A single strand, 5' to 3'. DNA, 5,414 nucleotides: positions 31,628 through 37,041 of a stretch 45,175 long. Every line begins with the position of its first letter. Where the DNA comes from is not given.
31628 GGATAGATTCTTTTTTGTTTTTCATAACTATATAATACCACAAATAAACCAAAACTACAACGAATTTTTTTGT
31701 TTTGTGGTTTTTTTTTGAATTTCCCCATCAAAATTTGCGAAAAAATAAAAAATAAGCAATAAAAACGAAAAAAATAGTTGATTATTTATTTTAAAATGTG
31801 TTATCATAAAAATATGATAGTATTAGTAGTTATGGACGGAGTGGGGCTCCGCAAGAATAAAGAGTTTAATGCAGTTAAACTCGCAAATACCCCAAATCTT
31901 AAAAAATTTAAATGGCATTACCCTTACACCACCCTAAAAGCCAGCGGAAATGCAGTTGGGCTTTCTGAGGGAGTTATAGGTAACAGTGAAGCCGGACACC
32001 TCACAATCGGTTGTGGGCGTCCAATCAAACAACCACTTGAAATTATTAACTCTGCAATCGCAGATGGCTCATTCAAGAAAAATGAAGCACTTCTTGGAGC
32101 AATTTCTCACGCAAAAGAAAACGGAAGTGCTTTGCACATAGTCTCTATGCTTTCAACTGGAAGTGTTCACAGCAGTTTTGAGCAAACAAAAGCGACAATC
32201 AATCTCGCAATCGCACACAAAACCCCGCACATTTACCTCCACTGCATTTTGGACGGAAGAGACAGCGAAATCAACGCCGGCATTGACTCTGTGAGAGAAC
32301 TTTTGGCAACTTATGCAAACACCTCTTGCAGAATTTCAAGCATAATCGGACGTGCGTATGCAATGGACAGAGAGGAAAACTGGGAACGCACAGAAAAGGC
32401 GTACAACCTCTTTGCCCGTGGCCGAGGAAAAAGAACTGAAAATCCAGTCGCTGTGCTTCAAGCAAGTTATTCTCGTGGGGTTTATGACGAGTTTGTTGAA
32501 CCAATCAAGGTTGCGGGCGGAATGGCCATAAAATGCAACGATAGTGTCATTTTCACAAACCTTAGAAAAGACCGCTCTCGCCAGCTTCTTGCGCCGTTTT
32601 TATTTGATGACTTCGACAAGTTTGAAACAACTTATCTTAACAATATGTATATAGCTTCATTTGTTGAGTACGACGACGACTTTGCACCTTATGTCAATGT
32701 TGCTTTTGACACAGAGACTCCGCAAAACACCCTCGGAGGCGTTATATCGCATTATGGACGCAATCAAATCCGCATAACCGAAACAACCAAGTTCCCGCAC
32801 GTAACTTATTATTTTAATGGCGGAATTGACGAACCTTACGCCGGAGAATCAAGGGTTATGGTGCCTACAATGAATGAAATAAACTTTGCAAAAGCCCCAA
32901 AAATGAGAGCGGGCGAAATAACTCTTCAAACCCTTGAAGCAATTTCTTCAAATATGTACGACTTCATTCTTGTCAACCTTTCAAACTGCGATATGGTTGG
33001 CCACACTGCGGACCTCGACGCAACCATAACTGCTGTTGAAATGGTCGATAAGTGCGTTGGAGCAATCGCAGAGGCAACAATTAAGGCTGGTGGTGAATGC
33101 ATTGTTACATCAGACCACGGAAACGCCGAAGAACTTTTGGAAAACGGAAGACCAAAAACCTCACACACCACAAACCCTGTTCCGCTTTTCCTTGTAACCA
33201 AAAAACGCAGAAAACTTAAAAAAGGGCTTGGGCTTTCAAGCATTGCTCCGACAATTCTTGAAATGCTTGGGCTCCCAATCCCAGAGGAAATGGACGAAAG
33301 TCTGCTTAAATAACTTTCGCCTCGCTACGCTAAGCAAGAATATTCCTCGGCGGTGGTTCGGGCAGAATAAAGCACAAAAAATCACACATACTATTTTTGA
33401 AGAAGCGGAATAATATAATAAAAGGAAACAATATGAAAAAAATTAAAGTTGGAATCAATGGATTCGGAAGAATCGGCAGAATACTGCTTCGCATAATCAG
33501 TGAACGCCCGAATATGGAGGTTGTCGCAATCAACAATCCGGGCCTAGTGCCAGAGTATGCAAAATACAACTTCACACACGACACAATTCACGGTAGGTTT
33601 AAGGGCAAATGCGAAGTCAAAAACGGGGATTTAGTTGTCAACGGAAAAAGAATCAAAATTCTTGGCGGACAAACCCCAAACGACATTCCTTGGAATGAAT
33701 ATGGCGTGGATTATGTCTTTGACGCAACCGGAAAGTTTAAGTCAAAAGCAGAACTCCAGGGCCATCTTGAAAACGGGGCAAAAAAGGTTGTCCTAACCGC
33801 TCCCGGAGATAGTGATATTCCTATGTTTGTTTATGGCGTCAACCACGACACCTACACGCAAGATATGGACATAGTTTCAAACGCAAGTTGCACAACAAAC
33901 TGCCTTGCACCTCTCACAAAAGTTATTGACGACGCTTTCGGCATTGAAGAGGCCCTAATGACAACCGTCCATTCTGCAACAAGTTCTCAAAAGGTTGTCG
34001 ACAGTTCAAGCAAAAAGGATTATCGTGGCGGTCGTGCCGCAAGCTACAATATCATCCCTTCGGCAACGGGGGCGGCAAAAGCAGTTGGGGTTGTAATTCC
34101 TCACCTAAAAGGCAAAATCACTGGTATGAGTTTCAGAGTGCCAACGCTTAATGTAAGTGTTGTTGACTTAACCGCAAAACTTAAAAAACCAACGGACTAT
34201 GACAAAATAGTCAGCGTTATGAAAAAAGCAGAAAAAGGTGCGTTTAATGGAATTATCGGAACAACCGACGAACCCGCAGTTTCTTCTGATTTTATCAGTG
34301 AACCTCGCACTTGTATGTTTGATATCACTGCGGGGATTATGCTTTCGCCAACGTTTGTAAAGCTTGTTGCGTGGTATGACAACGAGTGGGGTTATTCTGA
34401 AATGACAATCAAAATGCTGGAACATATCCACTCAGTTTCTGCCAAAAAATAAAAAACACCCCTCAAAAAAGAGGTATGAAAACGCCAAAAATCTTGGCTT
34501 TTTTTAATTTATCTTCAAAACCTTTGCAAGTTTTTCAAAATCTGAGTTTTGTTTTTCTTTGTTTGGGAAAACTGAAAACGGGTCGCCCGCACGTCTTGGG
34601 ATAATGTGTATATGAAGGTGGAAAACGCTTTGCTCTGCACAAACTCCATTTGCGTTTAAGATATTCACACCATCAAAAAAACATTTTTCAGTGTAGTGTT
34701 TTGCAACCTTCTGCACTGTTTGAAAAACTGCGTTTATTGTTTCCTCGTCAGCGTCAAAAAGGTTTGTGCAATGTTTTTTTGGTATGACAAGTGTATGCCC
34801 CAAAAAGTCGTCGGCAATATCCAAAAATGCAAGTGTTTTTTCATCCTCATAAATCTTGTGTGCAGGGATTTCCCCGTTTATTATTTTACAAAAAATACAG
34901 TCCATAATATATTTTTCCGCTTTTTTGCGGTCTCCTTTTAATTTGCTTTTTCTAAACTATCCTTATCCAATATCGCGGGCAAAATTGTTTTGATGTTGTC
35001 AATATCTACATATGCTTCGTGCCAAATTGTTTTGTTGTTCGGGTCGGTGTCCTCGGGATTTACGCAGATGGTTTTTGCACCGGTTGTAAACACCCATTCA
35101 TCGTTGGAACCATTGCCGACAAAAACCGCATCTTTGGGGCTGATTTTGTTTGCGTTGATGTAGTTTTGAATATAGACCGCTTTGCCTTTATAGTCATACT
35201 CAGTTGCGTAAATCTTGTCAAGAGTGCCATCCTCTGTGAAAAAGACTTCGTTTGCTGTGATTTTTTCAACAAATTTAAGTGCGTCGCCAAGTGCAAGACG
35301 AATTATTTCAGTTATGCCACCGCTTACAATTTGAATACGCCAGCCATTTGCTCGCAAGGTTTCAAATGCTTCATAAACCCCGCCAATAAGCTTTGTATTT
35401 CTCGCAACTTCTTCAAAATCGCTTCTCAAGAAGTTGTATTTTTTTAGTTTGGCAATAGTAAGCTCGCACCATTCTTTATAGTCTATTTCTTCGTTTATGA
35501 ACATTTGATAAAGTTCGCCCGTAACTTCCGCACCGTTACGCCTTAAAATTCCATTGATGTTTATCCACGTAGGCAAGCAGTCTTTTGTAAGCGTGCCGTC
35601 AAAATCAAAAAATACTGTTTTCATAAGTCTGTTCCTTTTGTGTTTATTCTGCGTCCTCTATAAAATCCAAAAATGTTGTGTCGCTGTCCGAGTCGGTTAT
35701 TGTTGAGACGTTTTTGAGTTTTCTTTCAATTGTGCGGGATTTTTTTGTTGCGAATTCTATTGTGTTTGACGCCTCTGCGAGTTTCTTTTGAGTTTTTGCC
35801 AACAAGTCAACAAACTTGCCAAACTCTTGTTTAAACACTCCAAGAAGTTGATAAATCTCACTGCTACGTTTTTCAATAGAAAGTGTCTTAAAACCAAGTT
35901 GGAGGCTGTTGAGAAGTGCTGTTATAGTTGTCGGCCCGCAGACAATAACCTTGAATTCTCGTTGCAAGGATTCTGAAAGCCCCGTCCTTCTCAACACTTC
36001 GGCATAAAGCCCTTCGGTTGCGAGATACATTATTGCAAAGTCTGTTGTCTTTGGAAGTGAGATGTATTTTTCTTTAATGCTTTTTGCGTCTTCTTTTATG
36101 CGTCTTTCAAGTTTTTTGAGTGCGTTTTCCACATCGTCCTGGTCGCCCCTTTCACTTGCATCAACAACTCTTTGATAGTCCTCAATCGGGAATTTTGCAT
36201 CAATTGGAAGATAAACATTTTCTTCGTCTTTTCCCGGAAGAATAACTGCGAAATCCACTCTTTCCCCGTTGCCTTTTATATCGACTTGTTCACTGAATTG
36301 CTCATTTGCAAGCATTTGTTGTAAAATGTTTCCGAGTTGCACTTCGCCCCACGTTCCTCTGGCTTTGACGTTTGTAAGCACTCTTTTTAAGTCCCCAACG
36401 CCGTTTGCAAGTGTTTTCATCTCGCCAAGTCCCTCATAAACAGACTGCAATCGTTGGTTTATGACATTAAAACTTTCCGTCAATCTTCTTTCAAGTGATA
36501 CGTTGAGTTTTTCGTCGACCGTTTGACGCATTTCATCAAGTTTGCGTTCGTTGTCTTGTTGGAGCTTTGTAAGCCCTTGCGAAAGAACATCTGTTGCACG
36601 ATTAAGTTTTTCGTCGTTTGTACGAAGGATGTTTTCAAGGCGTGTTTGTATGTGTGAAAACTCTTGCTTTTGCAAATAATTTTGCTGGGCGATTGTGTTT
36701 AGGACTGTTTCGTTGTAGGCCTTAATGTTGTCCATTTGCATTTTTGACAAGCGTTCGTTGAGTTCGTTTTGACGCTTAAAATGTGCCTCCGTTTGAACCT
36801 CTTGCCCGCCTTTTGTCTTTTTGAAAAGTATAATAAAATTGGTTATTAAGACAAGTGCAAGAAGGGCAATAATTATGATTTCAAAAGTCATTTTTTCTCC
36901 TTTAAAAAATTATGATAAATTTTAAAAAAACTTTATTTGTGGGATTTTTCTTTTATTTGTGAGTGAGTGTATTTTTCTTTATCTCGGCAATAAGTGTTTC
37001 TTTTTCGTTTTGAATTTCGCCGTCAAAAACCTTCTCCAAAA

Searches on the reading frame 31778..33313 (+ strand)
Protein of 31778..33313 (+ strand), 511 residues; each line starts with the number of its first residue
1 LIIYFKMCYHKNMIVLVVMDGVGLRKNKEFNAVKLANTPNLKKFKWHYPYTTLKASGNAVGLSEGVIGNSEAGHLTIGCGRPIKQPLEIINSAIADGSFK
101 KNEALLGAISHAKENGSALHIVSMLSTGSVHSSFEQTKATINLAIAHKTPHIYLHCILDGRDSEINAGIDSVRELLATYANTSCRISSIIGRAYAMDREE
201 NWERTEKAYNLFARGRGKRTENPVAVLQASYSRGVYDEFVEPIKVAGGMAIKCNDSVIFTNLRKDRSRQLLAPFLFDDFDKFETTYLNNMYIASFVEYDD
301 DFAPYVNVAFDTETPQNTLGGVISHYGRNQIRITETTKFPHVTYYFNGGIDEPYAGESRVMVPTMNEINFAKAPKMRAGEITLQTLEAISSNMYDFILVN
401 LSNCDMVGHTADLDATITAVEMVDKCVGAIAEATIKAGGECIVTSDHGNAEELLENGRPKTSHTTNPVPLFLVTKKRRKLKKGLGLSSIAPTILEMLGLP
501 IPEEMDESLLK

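Call 25: search_protein_families(library=pfam, proteins=[window:31778-33313:+])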
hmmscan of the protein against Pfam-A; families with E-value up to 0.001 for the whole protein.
window:31778-33313:+ (511 aa): 3 families
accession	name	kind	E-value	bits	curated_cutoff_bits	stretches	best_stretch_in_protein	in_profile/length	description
PF01676.23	Metalloenzyme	-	5.5e-65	219.8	24.3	1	14-500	3-251/252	Metalloenzyme superfamily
PF06415.18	iPGM_N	-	6.1e-60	202.8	27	1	90-300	1-217/217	BPG-independent PGAM N-terminus (iPGM_N)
PF01663.27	Phosphodiest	-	0.00013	22.2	23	1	384-451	147-223/342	Type I phosphodiesterase / nucleotide pyrophosphatase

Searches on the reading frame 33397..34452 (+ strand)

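Call 25: search_protein_families(library=pfam, proteins=[window:33397-34452:+])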
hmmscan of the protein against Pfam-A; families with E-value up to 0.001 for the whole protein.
window:33397-34452:+ (351 aa): 2 families
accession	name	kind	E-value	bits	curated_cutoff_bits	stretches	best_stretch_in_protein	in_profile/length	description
PF02800.25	Gp_dh_C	-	2.9e-62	209.4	24.4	1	170-327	1-158/158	Glyceraldehyde 3-phosphate dehydrogenase, C-terminal domain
PF00044.30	Gp_dh_N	-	2.4e-33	114.9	31.7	1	16-117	1-101/101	Glyceraldehyde 3-phosphate dehydrogenase, NAD binding domain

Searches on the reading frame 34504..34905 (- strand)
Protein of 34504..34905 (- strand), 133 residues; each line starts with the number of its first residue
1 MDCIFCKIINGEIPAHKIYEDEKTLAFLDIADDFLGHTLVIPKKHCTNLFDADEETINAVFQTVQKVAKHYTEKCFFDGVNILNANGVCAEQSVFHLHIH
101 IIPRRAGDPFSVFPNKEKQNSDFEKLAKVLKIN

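Call 25: search_protein_families(library=pfam, proteins=[window:34504-34905:-])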
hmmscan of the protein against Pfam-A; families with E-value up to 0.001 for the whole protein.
window:34504-34905:- (133 aa): 2 families
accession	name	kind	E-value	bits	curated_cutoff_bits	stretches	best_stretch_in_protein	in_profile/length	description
PF01230.28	HIT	-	1.7e-27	96.3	21.5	1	11-106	2-97/98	HIT domain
PF11969.13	DcpS_C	-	1.1e-18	68.2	24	1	3-103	2-101/114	Scavenger mRNA decapping enzyme C-term binding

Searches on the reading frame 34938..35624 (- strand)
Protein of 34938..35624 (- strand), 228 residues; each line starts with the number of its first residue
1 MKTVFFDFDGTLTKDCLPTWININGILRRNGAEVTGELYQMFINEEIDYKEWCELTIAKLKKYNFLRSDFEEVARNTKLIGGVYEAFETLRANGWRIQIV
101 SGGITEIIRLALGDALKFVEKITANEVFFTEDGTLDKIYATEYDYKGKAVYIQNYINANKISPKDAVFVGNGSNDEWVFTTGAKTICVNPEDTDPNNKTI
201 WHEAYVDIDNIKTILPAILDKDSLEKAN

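Call 25: search_protein_families(library=pfam, proteins=[window:34938-35624:-])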
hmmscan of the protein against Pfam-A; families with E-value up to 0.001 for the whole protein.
window:34938-35624:- (228 aa): 3 families
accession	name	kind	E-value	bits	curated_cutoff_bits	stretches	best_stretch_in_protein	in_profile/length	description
PF12710.13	HAD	-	4.3e-12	47.3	27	1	4-175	1-184/189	haloacid dehalogenase-like hydrolase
PF00702.32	Hydrolase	-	5.1e-10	40.5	26.4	1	1-175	1-183/191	haloacid dehalogenase-like hydrolase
PF13419.12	HAD_2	-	9.9e-08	32.7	23.8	1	4-175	1-164/178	Haloacid dehalogenase-like hydrolase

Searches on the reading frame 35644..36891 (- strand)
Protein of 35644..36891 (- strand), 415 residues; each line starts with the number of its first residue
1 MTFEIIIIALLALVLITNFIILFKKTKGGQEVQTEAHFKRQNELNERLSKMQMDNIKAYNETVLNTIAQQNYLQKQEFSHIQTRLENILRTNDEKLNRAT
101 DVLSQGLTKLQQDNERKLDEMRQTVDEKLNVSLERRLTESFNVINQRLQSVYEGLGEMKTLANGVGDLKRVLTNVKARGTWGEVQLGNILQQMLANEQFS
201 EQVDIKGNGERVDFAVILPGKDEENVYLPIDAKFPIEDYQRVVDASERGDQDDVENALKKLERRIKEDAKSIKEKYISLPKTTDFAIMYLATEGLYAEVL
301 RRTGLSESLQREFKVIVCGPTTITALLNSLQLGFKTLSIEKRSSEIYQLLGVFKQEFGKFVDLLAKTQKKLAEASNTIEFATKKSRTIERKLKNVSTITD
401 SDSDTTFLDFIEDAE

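Call 25: search_protein_families(library=pfam, proteins=[window:35644-36891:-])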
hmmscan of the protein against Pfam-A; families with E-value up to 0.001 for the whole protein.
window:35644-36891:- (415 aa): 1 family
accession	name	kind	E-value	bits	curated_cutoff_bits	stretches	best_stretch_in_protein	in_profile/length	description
PF02646.22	RmuC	-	2.7e-73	247.1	26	1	117-402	2-288/291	RmuC family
